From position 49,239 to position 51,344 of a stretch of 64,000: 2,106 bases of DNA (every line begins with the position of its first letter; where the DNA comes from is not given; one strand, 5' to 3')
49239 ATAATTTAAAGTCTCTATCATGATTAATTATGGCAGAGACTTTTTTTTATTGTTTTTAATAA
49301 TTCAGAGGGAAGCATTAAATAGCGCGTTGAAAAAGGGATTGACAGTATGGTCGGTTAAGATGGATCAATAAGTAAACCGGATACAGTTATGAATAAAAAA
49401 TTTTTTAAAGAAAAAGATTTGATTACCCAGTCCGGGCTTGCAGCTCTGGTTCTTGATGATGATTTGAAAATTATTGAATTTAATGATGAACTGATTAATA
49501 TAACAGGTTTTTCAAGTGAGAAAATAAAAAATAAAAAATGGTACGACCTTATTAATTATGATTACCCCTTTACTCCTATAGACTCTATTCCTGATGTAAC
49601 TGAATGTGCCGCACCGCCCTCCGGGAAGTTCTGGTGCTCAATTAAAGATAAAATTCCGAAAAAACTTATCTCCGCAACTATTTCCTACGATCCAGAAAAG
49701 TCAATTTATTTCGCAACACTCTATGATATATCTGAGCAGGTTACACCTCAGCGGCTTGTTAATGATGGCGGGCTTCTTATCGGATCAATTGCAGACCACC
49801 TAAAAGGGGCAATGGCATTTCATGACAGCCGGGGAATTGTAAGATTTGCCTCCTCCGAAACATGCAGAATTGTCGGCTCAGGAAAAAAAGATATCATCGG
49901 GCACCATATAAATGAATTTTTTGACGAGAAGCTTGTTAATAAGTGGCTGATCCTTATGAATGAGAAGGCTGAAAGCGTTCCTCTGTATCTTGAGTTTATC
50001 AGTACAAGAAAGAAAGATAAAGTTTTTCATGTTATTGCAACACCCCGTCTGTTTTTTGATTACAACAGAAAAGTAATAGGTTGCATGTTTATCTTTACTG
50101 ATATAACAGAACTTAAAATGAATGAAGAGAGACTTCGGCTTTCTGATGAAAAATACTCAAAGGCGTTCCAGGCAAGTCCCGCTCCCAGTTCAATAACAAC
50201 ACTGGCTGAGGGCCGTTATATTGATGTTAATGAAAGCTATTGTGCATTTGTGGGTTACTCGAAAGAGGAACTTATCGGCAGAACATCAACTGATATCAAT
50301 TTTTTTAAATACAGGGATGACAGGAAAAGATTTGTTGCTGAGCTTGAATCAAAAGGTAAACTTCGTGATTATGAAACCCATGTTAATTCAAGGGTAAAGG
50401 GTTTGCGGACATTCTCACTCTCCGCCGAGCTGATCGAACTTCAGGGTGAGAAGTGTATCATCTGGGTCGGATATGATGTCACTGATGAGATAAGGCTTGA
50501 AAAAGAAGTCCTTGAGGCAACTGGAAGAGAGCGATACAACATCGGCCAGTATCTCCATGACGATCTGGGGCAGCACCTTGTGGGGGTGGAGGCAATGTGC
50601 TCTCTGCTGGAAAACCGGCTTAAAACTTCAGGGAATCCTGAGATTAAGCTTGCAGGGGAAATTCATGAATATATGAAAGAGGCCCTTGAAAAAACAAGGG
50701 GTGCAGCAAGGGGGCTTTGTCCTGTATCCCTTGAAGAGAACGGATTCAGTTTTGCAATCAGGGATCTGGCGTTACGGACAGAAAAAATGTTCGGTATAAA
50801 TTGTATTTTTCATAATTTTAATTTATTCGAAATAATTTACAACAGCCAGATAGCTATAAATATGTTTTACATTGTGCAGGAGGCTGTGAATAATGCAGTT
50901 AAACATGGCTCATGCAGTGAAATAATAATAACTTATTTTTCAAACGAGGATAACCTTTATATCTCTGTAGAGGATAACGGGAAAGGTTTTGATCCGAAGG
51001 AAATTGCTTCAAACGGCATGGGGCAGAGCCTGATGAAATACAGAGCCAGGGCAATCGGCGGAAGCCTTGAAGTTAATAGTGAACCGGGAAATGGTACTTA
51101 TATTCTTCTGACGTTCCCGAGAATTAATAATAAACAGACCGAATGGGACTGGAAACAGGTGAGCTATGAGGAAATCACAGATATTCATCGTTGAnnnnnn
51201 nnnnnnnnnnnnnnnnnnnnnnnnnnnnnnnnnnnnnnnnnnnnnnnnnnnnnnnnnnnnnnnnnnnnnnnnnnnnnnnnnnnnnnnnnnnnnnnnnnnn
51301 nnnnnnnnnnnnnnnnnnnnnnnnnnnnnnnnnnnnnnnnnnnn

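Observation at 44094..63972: Three paralogous soluble PAS/HisKA_3 kinase + LuxR regulator pairs, each wired into its own acyl-CoA gene set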

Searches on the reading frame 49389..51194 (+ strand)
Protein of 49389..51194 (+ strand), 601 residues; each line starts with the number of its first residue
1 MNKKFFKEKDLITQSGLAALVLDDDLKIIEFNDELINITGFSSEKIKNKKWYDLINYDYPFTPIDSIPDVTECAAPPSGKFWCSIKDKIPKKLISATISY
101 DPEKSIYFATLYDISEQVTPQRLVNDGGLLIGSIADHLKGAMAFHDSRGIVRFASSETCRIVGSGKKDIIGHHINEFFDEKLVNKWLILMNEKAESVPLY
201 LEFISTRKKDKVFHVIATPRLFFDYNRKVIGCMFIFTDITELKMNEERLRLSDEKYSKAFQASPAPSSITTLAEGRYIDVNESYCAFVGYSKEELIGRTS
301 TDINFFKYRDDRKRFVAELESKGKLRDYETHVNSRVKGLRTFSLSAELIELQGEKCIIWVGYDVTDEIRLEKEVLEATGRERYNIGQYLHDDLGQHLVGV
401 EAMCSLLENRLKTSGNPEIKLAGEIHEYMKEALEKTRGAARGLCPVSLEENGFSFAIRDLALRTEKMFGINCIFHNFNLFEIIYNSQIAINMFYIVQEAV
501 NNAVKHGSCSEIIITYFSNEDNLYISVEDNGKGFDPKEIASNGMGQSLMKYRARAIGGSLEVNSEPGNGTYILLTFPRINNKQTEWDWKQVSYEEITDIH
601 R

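Call 3: search_protein_families(library=pfam, proteins=[window:49389-51194:+], max_evalue=0.01)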
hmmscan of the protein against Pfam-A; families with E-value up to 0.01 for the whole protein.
window:49389-51194:+ (601 aa): 10 families
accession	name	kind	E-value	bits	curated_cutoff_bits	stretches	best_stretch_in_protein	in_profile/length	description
PF13426.13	PAS_9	-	7.9e-23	81.1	27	3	142-241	4-103/103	PAS domain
PF00989.32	PAS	-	5.2e-18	65.5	22.6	2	134-234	6-110/113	PAS fold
PF02518.31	HATPase_c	-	8.1e-15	55.7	26.4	1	492-578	6-109/111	Histidine kinase-, DNA gyrase B-, and HSP90-like ATPase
PF08448.16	PAS_4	-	3.5e-14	53.4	23.1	2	136-243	2-109/110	PAS fold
PF13188.13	PAS_8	-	1e-09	38.4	21.8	1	254-314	1-60/65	PAS domain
PF07730.19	HisKA_3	-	9.8e-08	32.9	24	1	381-447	1-67/68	Histidine kinase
PF08447.18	PAS_3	-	2.4e-06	28.2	25.6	0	278-321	2-47/89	PAS fold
PF13581.12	HATPase_c_2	-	3.9e-06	27.3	27.4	1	488-546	28-91/127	Histidine kinase-like ATPase domain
PF13589.12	HATPase_c_3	-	0.00079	19.9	25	1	493-550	4-58/137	Histidine kinase-, DNA gyrase B-, and HSP90-like ATPase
PF24820.1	Diguanyl_cycl_sensor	-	0.0021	18.4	28.1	0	136-192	3-59/109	Diguanylate cyclase-like sensor domain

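Call 7: find_homologous_proteins(query=window:49389-51191:+)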
Query window:49389-51191:+ (601 aa): 368 proteins with E <= 0.001 among 8000 candidates; the best 120 are listed.
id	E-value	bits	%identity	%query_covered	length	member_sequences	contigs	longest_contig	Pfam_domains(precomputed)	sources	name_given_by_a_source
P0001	0.0e+0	1366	100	100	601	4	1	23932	PF08447.19,PF13426.14,PF13188.14,PF13581.13,PF07730.20,PF08448.17,PF02518.32,PF00989.32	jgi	-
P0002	0.0e+0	1352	99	100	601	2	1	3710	PF08447.19,PF13426.14,PF13188.14,PF13581.13,PF07730.20,PF08448.17,PF02518.32,PF00989.32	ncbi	-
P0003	0.0e+0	1276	92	100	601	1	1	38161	PF13426.14,PF13188.14,PF13581.13,PF07730.20,PF08448.17,PF02518.32,PF00989.32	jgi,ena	-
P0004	0.0e+0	1272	92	100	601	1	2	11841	PF13426.14,PF13188.14,PF13581.13,PF07730.20,PF08448.17,PF02518.32,PF00989.32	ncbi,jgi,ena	-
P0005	0.0e+0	1242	88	100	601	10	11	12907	PF13426.14,PF13188.14,PF07730.20,PF08448.17,PF02518.32,PF00989.32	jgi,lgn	-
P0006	0.0e+0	1223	88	100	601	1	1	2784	PF13426.14,PF13188.14,PF13581.13,PF07730.20,PF08448.17,PF02518.32,PF00989.32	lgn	-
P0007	0.0e+0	1083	78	100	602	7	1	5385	PF08447.19,PF13426.14,PF13188.14,PF13581.13,PF07730.20,PF08448.17,PF02518.32,PF00989.32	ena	-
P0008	0.0e+0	1062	77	100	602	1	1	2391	PF13426.14,PF13188.14,PF07730.20,PF08448.17,PF02518.32,PF00989.32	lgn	-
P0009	0.0e+0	1049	76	100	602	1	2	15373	PF08447.19,PF13426.14,PF13188.14,PF13581.13,PF07730.20,PF08448.17,PF02518.32,PF00989.32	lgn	-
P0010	0.0e+0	1033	75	100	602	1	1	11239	PF13426.14,PF07730.20,PF08448.17,PF02518.32,PF00989.32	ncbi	-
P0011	0.0e+0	1019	74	98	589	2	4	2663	PF08447.19,PF13426.14,PF13188.14,PF13581.13,PF07730.20,PF08448.17,PF02518.32,PF00989.32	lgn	-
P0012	1.6e-265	901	65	100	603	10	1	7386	PF08447.19,PF13426.14,PF13188.14,PF07730.20,PF08448.17,PF02518.32,PF00989.32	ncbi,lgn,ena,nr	ncbi:MAG: hypothetical protein CVV49_18615 [Spirochaetae bacterium HGW-Spirochaetae-5]|nr:MAG: hypot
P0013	6.1e-264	895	64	100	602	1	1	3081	PF08447.19,PF13426.14,PF13188.14,PF13581.13,PF07730.20,PF08448.17,PF02518.32,PF00989.32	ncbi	-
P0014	8.7e-263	892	63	100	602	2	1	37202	PF08447.19,PF13426.14,PF13188.14,PF13581.13,PF07730.20,PF08448.17,PF02518.32,PF00989.32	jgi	jgi:PAS domain S-box-containing protein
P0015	4.5e-261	886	64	100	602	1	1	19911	PF08447.19,PF13426.14,PF13188.14,PF13581.13,PF07730.20,PF08448.17,PF02518.32,PF00989.32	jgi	-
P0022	3.2e-258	877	63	100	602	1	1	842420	PF08447.19,PF13426.14,PF13188.14,PF13581.13,PF07730.20,PF08448.17,PF02518.32,PF00989.32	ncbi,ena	-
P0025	5.7e-257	872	62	100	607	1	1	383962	PF08447.19,PF13426.14,PF13188.14,PF13581.13,PF07730.20,PF08448.17,PF02518.32,PF00989.32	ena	-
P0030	2.8e-248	844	61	100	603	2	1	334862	PF13426.14,PF13188.14,PF07730.20,PF08448.17,PF02518.32,PF00989.32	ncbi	-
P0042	2.9e-229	781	59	99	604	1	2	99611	PF13426.14,PF13188.14,PF13581.13,PF07730.20,PF08448.17,PF02518.32,PF00989.32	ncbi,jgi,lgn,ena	-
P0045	4.5e-199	681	52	97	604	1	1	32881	PF08447.19,PF13426.14,PF13188.14,PF07730.20,PF08448.17,PF02518.32,PF00989.32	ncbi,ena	-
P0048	5.1e-157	542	45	97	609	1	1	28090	PF08447.19,PF13426.14,PF13188.14,PF07730.20,PF08448.17,PF02518.32,PF00989.32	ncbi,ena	-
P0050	4.4e-150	519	43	97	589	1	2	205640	PF13596.13,PF13426.14,PF13188.14,PF13581.13,PF07730.20,PF08448.17,PF02518.32,PF00989.32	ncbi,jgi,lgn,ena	-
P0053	2.6e-140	487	46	78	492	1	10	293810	PF13426.14,PF13188.14,PF13581.13,PF07730.20,PF08448.17,PF02518.32,PF00989.32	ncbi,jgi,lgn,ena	jgi:PAS domain S-box-containing protein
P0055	4.4e-117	410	37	99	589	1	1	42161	PF13426.14,PF13188.14,PF13581.13,PF07730.20,PF08448.17,PF02518.32,PF00989.32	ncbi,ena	-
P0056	2.8e-92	329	34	94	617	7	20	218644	PF08447.19,PF13426.14,PF13188.14,PF12860.14,PF24820.2,PF13581.13,PF07730.20,PF08448.17,PF02518.32,PF00989.32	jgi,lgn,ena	jgi:PAS domain S-box-containing protein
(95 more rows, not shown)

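Call 11: find_related_loci(query=A1, collection=genome_contigs, flank=10000)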
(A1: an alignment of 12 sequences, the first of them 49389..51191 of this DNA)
Query A1 (601 aa) in genome_contigs; peptide patterns used: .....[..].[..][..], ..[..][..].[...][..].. (x = any residue, [..] = any of these).
600 stretches matched a pattern (row limit reached: there are more); 478 encode a relative of the query (tblastn E <= 1e-3); the best 80 are kept; 80 distinct loci.
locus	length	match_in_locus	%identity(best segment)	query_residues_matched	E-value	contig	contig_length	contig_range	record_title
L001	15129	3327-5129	64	1-600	0e+0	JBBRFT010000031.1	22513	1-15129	MAG: Spirochaetota bacterium isolate Co_metawrap_2586 Cmw_2586_k141_15158337_length_22513_cov_11.0000, whole genome shot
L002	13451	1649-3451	64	1-600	0e+0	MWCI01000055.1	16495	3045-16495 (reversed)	MAG: Spirochaetes bacterium ADurb.Bin218 BWY23_contig000055, whole genome shotgun sequence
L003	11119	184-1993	90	1-601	0e+0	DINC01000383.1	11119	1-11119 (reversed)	MAG TPA_asm: Spirochaetia bacterium UBA5550 UBA5550_contig_242, whole genome shotgun sequence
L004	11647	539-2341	92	1-601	0e+0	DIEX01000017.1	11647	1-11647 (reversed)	MAG TPA_asm: Spirochaetia bacterium UBA5763 UBA5763_contig_31620, whole genome shotgun sequence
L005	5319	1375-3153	61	8-600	0e+0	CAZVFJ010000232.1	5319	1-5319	MAG TPA_asm: uncultured Leptospirales bacterium isolate SRP192927_co3_21 genome assembly, contig: NODE_45969_length_5319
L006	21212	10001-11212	35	199-580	5e-72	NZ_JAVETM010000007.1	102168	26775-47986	MAG: Desulfobotulus sp. isolate BF1_93 scaffold_310_c1_biofilm_2017, whole genome shotgun sequence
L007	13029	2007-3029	37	238-577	3e-56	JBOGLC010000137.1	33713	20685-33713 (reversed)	MAG: Terriglobales bacterium isolate TC-S_metawrap_bin.8 k127_446801, whole genome shotgun sequence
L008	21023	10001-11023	36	238-577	8e-55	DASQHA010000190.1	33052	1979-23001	MAG TPA_asm: Terriglobales bacterium isolate SMAG_U11821 k141_1015277, whole genome shotgun sequence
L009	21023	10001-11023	35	238-577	2e-54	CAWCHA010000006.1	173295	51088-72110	MAG: Terriglobia bacterium isolate MFD09368.bin.1.186 genome assembly, contig: contig_91346, whole genome shotgun sequen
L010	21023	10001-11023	35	238-577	1e-53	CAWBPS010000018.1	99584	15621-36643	MAG: Terriglobia bacterium isolate MFD08700.bin.1.44 genome assembly, contig: contig_34577, whole genome shotgun sequenc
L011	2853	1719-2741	35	238-577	1e-53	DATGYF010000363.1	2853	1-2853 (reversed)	MAG TPA_asm: Terriglobales bacterium isolate SMAG_U10628 k141_561336, whole genome shotgun sequence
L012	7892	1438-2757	31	9-576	5e-53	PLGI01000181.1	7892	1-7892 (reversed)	MAG: Syntrophaceae bacterium isolate bog_1110 73.20110800_S3D.35_contig_7673, whole genome shotgun sequence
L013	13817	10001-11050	34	238-577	5e-53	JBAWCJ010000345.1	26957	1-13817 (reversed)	MAG: Candidatus Sulfotelmatobacter sp. isolate MFD09503_ilm_asm_bin8 k127_357270, whole genome shotgun sequence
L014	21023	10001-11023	35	238-577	7e-52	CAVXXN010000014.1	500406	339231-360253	MAG: Terriglobia bacterium isolate MFD01213.bin.2.71 genome assembly, contig: contig_9451, whole genome shotgun sequence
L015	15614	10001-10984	36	246-576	6e-52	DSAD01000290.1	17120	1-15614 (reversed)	MAG TPA_asm: Deltaproteobacteria bacterium isolate SpSt-1140 Ga0129302_1001543, whole genome shotgun sequence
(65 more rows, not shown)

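Call 12: find_encoding_contigs(protein=P0022, flank=10000, max_places=2)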
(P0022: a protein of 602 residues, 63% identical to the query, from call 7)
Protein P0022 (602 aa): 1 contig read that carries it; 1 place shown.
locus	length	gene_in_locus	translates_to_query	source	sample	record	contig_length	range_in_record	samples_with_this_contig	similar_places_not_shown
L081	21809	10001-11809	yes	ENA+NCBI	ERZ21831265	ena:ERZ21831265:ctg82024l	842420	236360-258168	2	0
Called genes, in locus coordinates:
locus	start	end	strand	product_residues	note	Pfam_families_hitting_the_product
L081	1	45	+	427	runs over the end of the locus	PF00890:FAD_binding_2, PF01266:DAO, PF01494:FAD_binding_3, PF01946:Thi4, PF03486:HI0933_like, PF12831:FAD_oxidored, PF13450:NAD_binding_8, PF21162:ETFQO_UQ-bd, +5 more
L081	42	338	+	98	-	-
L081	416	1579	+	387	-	PF02771:Acyl-CoA_dh_N, PF02770:Acyl-CoA_dh_M, PF00441:Acyl-CoA_dh_1, PF08028:Acyl-CoA_dh_2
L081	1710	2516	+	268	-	PF00378:ECH_1, PF16113:ECH_2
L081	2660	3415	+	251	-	PF00106:adh_short, PF08659:KR, PF23441:SDR (weak), PF13561:adh_short_C2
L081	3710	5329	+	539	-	PF04280:Tim44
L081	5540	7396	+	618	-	PF02310:B12-binding, PF04055:Radical_SAM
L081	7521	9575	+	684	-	PF01702:TGT, PF05430:Methyltransf_30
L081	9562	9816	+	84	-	PF12843:QSregVF_b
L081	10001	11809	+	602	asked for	PF00989:PAS (faint), PF08448:PAS_4 (faint), PF13188:PAS_8 (faint), PF08447:PAS_3 (faint), PF13426:PAS_9 (weak), PF07730:HisKA_3, PF02518:HATPase_c, PF13581:HATPase_c_2 (weak)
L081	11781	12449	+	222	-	PF00072:Response_reg, PF00196:GerE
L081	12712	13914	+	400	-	PF00108:Thiolase_N, PF00109:ketoacyl-synt (weak), PF02803:Thiolase_C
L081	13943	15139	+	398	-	PF02771:Acyl-CoA_dh_N, PF02770:Acyl-CoA_dh_M, PF00441:Acyl-CoA_dh_1, PF08028:Acyl-CoA_dh_2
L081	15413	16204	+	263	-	PF00378:ECH_1, PF16113:ECH_2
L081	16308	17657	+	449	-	PF02550:AcetylCoA_hydro, PF13336:AcetylCoA_hyd_C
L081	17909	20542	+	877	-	PF01411:tRNA-synt_2c, PF07973:tRNA_SAD, PF02272:DHHA1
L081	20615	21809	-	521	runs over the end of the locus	PF00117:GATase, PF07722:Peptidase_C26, PF02540:NAD_synthase (weak), PF00958:GMP_synt_C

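Call 13: find_encoding_contigs(protein=P0025, flank=10000, max_places=2)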
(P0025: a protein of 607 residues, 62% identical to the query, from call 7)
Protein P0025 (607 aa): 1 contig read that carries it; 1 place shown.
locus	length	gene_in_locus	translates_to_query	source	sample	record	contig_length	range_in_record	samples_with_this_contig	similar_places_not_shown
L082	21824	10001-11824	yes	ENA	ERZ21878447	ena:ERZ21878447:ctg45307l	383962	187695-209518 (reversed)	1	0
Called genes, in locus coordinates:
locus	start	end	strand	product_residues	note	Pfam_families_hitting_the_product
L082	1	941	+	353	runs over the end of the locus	PF00072:Response_reg, PF13487:HD_5, PF01966:HD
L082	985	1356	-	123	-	PF06993:DUF1304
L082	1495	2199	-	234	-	-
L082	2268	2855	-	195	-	PF01209:Ubie_methyltran, PF13489:Methyltransf_23 (weak), PF13847:Methyltransf_31, PF08241:Methyltransf_11, PF08242:Methyltransf_12, PF13649:Methyltransf_25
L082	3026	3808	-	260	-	-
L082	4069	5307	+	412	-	PF09587:PGA_cap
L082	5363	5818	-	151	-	PF03682:UPF0158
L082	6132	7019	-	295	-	PF14267:DUF4357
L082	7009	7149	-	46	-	-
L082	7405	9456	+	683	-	PF01702:TGT, PF05430:Methyltransf_30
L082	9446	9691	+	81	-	PF12843:QSregVF_b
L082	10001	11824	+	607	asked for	PF08448:PAS_4 (faint), PF13188:PAS_8 (faint), PF00989:PAS (faint), PF08447:PAS_3 (faint), PF13426:PAS_9 (weak), PF07730:HisKA_3, PF02518:HATPase_c, PF13581:HATPase_c_2 (weak)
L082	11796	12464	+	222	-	PF00072:Response_reg, PF00196:GerE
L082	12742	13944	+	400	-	PF00108:Thiolase_N, PF00109:ketoacyl-synt (faint), PF02803:Thiolase_C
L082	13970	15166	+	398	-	PF02771:Acyl-CoA_dh_N, PF02770:Acyl-CoA_dh_M, PF00441:Acyl-CoA_dh_1, PF08028:Acyl-CoA_dh_2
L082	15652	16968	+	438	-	PF04015:DUF362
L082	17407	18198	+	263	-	PF00378:ECH_1, PF16113:ECH_2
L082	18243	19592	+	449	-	PF02550:AcetylCoA_hydro, PF13336:AcetylCoA_hyd_C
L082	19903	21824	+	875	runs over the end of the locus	PF01411:tRNA-synt_2c, PF07973:tRNA_SAD, PF02272:DHHA1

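Call 14: find_encoding_contigs(protein=P0030, flank=10000, max_places=2)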
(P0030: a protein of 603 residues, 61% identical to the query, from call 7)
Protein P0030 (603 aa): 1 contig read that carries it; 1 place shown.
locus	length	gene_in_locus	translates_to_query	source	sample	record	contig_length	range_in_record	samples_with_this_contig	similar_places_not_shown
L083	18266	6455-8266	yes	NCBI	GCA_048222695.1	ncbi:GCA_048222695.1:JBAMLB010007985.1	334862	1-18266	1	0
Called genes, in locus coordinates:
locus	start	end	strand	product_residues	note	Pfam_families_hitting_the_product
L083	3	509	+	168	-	?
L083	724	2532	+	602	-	PF08448:PAS_4 (faint), PF13188:PAS_8 (faint), PF13426:PAS_9 (weak), PF13426:PAS_9, PF00989:PAS (weak), PF07730:HisKA_3, PF02518:HATPase_c, PF13581:HATPase_c_2 (weak), +1 more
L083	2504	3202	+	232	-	PF00072:Response_reg, PF00196:GerE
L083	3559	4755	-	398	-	PF02771:Acyl-CoA_dh_N, PF02770:Acyl-CoA_dh_M, PF00441:Acyl-CoA_dh_1, PF22924:ACOX_C_alpha1 (faint), PF08028:Acyl-CoA_dh_2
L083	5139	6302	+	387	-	PF02771:Acyl-CoA_dh_N, PF02770:Acyl-CoA_dh_M, PF00441:Acyl-CoA_dh_1, PF22924:ACOX_C_alpha1 (faint), PF08028:Acyl-CoA_dh_2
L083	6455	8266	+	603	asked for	PF08448:PAS_4 (faint), PF13188:PAS_8 (faint), PF00989:PAS (weak), PF13426:PAS_9 (weak), PF07730:HisKA_3, PF02518:HATPase_c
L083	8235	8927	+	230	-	PF00072:Response_reg, PF00196:GerE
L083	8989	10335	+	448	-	PF02550:AcetylCoA_hydro, PF13336:AcetylCoA_hyd_C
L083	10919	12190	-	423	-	PF02771:Acyl-CoA_dh_N, PF02770:Acyl-CoA_dh_M, PF00441:Acyl-CoA_dh_1, PF08028:Acyl-CoA_dh_2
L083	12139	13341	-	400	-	PF00108:Thiolase_N, PF00109:ketoacyl-synt (faint), PF08545:ACP_syn_III (faint), PF02803:Thiolase_C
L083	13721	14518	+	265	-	PF00378:ECH_1, PF16113:ECH_2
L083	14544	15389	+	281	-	PF02737:3HCDH_N, PF00725:3HCDH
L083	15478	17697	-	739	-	PF02786:CPSase_L_D2 (faint), PF01071:GARS_A (weak), PF02222:ATP-grasp (weak), PF02655:ATP-grasp_3, PF07478:Dala_Dala_lig_C (weak), PF13535:ATP-grasp_4, PF18603:LAL_C2, PF01070:FMN_dh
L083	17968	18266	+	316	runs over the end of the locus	PF03320:FBPase_glpX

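Call 15: find_encoding_contigs(protein=P0050, flank=10000, max_places=2)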
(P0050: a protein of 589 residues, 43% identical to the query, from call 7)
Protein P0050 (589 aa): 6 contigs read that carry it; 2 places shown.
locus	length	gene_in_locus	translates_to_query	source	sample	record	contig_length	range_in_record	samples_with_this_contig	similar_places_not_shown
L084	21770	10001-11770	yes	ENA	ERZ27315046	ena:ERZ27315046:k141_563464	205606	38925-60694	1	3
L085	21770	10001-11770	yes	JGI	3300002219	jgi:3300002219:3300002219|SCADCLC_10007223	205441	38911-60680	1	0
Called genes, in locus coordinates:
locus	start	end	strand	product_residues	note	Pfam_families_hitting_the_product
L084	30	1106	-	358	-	PF01641:SelR, PF01625:PMSR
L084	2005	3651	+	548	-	PF12450:vWF_A, PF00092:VWA, PF13519:VWA_2, PF13768:VWA_3 (weak), PF12034:YfbK_C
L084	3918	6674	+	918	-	-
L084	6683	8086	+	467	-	PF19238:Radical_SAM_2 (faint), PF04055:Radical_SAM, PF13186:SPASM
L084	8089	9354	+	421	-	-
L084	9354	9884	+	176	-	-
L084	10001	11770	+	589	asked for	PF00989:PAS (faint), PF13188:PAS_8 (faint), PF13596:PAS_10 (faint), PF08448:PAS_4 (weak), PF13426:PAS_9 (weak), PF07730:HisKA_3, PF13581:HATPase_c_2 (weak), PF02518:HATPase_c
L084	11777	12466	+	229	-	PF00072:Response_reg, PF00196:GerE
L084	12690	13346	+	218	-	-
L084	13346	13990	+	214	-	PF01144:CoA_trans, PF13336:AcetylCoA_hyd_C (weak)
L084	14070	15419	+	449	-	PF02667:SCFA_trans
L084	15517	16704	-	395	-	PF02417:Chromate_transp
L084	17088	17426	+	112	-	-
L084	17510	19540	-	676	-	PF02743:dCache_1, PF08269:dCache_2 (weak), PF00015:MCPsignal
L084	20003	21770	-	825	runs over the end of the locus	PF02743:dCache_1, PF00015:MCPsignal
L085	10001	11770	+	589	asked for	PF00989:PAS (faint), PF13188:PAS_8 (faint), PF13596:PAS_10 (faint), PF08448:PAS_4 (weak), PF13426:PAS_9 (weak), PF07730:HisKA_3, PF13581:HATPase_c_2 (weak), PF02518:HATPase_c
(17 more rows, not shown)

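Call 16: find_encoding_contigs(protein=P0045, flank=10000, max_places=2)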
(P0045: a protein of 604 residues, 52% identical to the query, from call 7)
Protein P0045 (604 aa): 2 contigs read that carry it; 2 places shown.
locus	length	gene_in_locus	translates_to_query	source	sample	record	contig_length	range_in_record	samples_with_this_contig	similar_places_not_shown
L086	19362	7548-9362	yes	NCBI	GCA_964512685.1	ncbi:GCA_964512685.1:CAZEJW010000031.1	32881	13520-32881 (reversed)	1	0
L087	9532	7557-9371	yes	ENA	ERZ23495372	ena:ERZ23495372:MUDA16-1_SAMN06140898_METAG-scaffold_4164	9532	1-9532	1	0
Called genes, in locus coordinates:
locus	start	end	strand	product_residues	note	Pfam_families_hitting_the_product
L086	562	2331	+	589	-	PF02129:Peptidase_S15, PF00326:Peptidase_S9 (faint), PF00756:Esterase (faint), PF08530:PepX_C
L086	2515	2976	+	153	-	-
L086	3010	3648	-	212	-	PF01612:DNA_pol_A_exo1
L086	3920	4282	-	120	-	-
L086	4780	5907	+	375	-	-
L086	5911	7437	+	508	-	PF03853:YjeF_N, PF01256:Carb_kinase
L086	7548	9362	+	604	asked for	PF08448:PAS_4 (faint), PF13188:PAS_8 (faint), PF08447:PAS_3 (faint), PF00989:PAS (weak), PF13426:PAS_9, PF07730:HisKA_3, PF02518:HATPase_c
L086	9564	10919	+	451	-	PF02550:AcetylCoA_hydro, PF13336:AcetylCoA_hyd_C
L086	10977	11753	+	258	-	PF00378:ECH_1, PF16113:ECH_2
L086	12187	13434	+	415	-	PF00108:Thiolase_N, PF00109:ketoacyl-synt (faint), PF02803:Thiolase_C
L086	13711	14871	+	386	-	PF02771:Acyl-CoA_dh_N, PF02770:Acyl-CoA_dh_M, PF00441:Acyl-CoA_dh_1, PF22924:ACOX_C_alpha1 (faint), PF08028:Acyl-CoA_dh_2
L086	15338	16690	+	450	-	PF02550:AcetylCoA_hydro, PF13336:AcetylCoA_hyd_C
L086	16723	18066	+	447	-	PF02550:AcetylCoA_hydro, PF13336:AcetylCoA_hyd_C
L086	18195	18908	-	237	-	-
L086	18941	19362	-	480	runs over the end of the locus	PF13203:DUF2201_N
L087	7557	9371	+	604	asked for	PF08448:PAS_4 (faint), PF13188:PAS_8 (faint), PF08447:PAS_3 (faint), PF00989:PAS (weak), PF13426:PAS_9, PF07730:HisKA_3, PF02518:HATPase_c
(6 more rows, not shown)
